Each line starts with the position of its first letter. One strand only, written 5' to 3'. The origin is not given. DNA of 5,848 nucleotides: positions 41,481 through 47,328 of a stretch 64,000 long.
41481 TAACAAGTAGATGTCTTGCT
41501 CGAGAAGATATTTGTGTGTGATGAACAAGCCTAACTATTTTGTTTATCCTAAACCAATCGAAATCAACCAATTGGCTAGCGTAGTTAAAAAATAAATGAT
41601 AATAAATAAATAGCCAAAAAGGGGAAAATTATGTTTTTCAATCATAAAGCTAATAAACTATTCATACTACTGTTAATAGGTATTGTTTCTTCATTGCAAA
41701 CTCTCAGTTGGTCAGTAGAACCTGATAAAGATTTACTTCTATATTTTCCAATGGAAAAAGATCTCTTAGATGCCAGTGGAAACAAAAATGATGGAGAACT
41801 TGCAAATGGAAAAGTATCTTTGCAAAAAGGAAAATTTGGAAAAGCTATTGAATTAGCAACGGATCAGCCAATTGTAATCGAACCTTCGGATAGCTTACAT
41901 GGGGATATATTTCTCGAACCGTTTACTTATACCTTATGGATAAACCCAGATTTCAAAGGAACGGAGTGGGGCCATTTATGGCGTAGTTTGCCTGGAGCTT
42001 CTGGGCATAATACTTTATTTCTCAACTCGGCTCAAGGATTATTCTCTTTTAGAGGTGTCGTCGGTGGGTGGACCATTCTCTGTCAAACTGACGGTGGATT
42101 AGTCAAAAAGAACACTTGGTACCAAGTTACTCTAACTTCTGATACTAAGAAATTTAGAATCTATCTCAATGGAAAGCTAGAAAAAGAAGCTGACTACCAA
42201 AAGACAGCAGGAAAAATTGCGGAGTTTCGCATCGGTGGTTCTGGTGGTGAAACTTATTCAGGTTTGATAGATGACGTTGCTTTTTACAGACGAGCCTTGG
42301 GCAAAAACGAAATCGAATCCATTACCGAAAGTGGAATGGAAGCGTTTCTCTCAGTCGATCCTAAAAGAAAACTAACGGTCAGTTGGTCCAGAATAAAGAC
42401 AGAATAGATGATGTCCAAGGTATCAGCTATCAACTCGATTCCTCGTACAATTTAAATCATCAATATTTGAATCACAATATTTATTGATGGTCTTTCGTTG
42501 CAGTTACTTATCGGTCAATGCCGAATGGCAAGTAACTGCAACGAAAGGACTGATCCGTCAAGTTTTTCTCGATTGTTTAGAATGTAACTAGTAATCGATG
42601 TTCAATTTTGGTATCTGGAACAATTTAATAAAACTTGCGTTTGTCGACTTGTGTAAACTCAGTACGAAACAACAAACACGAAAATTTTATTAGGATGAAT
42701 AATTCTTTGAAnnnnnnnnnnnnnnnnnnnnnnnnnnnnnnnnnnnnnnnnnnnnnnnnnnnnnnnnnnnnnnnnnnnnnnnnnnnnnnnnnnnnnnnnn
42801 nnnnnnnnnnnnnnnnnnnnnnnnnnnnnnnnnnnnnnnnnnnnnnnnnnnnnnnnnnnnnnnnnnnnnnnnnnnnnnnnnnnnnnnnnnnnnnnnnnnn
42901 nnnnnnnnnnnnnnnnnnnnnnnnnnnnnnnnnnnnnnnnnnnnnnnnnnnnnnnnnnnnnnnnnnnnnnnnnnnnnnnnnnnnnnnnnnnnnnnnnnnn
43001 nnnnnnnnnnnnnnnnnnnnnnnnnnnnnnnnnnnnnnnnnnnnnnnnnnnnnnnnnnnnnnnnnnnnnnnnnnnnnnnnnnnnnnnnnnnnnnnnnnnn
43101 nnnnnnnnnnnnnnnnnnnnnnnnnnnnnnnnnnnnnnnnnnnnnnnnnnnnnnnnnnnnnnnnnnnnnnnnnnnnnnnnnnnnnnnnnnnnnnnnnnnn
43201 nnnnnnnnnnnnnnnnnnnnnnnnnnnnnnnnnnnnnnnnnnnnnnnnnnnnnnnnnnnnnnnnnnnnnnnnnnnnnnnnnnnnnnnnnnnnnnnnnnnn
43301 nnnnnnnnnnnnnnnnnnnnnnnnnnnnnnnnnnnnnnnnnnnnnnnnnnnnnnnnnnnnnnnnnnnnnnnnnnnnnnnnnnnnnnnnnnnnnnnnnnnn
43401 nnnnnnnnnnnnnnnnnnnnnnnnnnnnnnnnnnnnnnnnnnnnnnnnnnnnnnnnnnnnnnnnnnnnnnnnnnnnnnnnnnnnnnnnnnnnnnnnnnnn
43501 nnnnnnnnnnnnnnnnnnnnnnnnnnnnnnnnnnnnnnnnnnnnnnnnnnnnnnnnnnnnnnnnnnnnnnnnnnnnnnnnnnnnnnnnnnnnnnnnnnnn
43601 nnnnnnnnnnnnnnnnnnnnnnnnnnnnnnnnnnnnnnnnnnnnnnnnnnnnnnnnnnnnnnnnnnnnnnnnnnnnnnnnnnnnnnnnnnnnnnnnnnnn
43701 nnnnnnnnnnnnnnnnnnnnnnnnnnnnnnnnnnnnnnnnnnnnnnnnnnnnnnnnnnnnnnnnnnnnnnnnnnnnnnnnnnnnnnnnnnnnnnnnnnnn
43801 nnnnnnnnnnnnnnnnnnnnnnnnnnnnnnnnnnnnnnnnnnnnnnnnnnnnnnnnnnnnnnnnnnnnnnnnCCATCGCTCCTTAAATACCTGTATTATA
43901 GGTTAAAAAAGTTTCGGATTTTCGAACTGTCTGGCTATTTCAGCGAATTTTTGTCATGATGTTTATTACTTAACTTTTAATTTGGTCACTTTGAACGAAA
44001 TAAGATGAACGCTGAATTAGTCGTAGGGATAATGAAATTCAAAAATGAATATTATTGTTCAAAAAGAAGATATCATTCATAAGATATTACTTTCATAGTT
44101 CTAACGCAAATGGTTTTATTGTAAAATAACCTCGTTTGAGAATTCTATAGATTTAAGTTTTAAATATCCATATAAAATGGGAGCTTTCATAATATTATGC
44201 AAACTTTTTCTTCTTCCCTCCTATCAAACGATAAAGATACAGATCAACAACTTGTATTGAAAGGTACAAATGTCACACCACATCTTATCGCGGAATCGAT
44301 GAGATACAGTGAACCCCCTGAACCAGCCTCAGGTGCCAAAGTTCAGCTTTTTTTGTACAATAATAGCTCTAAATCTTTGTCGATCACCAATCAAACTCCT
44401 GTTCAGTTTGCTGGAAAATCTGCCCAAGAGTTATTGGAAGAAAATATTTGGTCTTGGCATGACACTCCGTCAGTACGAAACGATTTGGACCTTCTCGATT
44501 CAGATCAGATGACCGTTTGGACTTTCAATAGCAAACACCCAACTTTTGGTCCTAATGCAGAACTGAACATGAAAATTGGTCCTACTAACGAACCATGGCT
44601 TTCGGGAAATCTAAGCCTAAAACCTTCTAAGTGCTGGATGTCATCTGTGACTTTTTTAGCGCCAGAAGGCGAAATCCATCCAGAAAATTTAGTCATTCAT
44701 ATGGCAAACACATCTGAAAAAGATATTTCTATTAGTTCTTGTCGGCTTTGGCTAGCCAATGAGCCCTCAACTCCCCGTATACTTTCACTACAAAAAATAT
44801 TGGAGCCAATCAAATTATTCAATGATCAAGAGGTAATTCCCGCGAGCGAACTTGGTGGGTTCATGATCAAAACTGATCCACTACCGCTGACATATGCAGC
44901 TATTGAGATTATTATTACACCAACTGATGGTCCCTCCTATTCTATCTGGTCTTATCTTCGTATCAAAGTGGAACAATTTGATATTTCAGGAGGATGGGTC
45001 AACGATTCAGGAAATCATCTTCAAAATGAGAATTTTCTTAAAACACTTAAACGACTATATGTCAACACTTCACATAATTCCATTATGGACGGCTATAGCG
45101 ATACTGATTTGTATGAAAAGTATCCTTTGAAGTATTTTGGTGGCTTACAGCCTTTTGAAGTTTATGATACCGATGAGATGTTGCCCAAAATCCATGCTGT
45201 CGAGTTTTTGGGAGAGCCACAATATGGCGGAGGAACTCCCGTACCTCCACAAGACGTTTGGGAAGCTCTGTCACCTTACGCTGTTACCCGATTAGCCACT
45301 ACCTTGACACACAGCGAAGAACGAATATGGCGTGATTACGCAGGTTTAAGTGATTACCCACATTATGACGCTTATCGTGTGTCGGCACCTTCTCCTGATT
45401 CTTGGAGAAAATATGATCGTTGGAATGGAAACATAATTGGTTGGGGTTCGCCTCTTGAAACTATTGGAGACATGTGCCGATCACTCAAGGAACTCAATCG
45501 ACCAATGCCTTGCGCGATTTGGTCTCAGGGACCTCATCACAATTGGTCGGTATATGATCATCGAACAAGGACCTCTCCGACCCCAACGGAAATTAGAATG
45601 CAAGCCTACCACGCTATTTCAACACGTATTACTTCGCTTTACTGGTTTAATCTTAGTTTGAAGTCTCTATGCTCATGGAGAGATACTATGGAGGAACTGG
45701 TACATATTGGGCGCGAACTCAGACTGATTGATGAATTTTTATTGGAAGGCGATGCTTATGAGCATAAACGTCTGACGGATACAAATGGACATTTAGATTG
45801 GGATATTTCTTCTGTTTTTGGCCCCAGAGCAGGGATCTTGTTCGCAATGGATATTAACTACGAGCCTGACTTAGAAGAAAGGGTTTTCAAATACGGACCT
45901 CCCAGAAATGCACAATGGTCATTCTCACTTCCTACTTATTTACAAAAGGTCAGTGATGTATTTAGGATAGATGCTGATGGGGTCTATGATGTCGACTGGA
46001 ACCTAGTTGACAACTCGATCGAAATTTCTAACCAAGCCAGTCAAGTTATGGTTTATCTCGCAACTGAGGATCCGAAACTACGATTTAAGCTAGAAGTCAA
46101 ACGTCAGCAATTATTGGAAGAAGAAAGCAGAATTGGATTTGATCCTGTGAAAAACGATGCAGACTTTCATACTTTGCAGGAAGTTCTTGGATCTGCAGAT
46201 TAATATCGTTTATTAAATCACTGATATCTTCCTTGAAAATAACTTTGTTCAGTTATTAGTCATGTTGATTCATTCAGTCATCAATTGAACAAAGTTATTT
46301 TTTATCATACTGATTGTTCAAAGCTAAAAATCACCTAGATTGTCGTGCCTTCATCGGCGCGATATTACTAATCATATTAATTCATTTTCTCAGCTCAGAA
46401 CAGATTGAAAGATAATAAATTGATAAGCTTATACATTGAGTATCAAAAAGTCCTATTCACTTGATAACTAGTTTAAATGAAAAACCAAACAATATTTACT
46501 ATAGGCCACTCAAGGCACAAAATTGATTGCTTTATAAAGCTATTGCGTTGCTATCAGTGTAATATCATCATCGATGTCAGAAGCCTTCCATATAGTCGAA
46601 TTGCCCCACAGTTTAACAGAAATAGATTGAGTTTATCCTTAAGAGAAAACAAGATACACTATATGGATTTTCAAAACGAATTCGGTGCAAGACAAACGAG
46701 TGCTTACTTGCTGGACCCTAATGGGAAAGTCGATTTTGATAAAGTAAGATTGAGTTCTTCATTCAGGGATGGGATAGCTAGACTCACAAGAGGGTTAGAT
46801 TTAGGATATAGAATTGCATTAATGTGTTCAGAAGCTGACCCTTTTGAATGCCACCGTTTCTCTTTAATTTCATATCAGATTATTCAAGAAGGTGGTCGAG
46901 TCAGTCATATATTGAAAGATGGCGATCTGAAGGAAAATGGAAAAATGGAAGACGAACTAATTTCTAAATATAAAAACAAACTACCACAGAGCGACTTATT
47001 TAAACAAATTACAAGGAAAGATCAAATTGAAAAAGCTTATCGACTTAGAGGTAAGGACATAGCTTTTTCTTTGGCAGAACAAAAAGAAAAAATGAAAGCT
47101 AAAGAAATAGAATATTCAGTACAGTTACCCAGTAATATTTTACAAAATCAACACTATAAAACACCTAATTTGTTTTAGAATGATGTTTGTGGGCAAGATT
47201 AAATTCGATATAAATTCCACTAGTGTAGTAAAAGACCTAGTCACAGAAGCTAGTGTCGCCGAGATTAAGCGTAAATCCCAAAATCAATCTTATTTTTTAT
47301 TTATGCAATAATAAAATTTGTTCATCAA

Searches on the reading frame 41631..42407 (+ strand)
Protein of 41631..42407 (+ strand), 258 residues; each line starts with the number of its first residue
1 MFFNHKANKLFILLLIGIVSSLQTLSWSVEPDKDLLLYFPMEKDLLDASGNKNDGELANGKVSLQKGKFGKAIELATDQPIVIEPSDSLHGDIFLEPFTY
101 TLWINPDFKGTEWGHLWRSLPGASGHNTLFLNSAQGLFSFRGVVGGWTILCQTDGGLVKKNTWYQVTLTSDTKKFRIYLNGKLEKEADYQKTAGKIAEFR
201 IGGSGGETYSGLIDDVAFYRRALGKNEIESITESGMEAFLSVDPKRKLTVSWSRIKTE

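Call 5: search_protein_families(library=pfam, proteins=[window:41631-42407:+], max_evalue=0.01)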
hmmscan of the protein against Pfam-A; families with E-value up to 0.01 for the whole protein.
window:41631-42407:+ (258 aa): 2 families
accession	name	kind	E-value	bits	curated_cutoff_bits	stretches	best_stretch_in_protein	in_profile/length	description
PF13385.13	Laminin_G_3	-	9.6e-21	74.9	27.6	1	96-228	17-150/151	Concanavalin A-like lectin/glucanases superfamily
PF22925.3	TS_C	-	0.0014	18.7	27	1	158-224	127-200/202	Trans-sialidase, C-terminal domain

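Call 84: search_protein_families(library=pfam, alignment_id=A7, max_evalue=0.001)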
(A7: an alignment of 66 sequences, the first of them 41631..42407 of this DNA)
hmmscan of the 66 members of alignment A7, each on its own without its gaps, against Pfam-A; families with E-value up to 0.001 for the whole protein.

A. member 1, window:41631-42407:+ (258 aa): 1 family
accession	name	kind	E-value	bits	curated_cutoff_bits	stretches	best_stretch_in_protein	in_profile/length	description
PF13385.13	Laminin_G_3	-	9.6e-21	74.9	27.6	1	96-228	17-150/151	Concanavalin A-like lectin/glucanases superfamily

B. families by the number of members that match (of 66 scanned): 25 families
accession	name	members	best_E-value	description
PF13385.13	Laminin_G_3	38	6.2e-31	Concanavalin A-like lectin/glucanases superfamily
PF06439.18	3keto-disac_hyd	5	1.1e-09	3-keto-disaccharide hydrolase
PF02210.31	Laminin_G_2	5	1.3e-05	Laminin G domain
PF02018.23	CBM_4_9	4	3.2e-16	Carbohydrate binding domain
PF00754.31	F5_F8_type_C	4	8.4e-12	F5/8 type C domain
PF21708.4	Glyco_hydro_59_C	4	2e-05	Galactocerebrosidase, C-terminal lectin domain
PF19763.6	DUF6250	4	0.0003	Domain of unknown function (DUF6250)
PF22925.3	TS_C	3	0.00015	Trans-sialidase, C-terminal domain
PF01344.31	Kelch_1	2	6e-50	Kelch motif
PF13964.12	Kelch_6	2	3.3e-45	Kelch motif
PF24681.1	Kelch_KLHDC2_KLHL20_DRC7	2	5.2e-39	KLHDC2/KLHL20/DRC7 Kelch-repeats domain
PF07646.21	Kelch_2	2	1e-38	Kelch motif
PF25210.1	Kelch_FKB95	2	1.3e-35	FKB95, Kelch-repeats domain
PF24981.1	Beta-prop_ATRN-LZTR1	2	2.1e-29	Attractin/LZTR1 beta-propeller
PF13415.12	Kelch_3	2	3.1e-27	Galactose oxidase, central domain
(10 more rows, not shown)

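Call 86: search_protein_families(library=ncbifam, proteins=[window:41631-42407:+], max_evalue=1)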
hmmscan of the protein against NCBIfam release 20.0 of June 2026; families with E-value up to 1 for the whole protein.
window:41631-42407:+ (258 aa): 1 family
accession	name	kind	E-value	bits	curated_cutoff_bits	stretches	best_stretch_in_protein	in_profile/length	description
NF052521.1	TafC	equivalog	0.00017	20.8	410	1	70-234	192-362/373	TafC family fimbrial protein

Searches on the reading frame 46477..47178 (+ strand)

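Call 7: search_protein_families(library=pfam, proteins=[window:46477-47178:+], max_evalue=0.001)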
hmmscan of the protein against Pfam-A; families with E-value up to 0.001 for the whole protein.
window:46477-47178:+ (233 aa): 1 family
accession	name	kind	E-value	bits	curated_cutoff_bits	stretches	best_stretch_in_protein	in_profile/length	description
PF04343.18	DUF488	-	1.7e-17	64.6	22.2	1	16-132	2-119/121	Domain of unknown function DUF488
